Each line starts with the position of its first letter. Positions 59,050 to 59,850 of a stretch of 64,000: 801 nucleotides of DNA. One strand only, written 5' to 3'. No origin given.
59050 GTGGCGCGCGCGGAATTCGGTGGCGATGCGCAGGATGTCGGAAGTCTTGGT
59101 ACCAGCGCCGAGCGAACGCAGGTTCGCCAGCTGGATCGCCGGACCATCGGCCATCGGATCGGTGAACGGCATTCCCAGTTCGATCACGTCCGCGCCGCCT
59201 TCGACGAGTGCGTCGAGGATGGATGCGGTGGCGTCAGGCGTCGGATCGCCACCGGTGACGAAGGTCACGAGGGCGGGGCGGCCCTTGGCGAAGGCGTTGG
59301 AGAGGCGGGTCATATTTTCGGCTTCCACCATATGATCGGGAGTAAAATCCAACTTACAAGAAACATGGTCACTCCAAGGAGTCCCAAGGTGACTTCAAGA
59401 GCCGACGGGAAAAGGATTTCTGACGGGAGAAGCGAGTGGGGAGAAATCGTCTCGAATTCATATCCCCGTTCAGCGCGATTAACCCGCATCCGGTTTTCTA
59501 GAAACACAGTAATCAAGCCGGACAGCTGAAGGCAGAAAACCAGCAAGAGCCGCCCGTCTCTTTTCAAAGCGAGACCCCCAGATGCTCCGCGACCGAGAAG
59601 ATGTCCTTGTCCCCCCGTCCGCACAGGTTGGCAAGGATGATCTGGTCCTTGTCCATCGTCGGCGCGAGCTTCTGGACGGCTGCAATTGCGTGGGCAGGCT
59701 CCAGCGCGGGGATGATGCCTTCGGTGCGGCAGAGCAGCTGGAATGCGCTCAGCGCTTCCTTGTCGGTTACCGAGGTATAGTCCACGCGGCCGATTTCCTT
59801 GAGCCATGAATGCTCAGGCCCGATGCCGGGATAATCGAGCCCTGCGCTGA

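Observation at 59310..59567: Hidden 85-aa membrane ORF translationally coupled to both trpB and trpA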

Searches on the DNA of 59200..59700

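Call 7: search_rna_families(source=window, start=59200, end=59700, threshold=evalue, max_evalue=5)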
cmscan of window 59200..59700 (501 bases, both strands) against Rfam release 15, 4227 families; matches with E-value up to 5: 1.
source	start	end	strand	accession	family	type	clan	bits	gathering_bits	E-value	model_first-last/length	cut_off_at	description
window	59315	59326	-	RF02914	DUF805b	Cis-reg;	CL00115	11.4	35.6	2.8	6-17/35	no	DUF805b RNA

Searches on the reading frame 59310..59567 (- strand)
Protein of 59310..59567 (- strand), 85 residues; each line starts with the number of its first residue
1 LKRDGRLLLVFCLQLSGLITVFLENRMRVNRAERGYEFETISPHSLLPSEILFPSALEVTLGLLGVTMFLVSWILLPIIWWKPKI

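Call 16: find_homologous_proteins(query=window:59310-59567:-, max_evalue=10)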
Query window:59310-59567:-: 1 candidates shared short words with the query, none scored E <= 10.
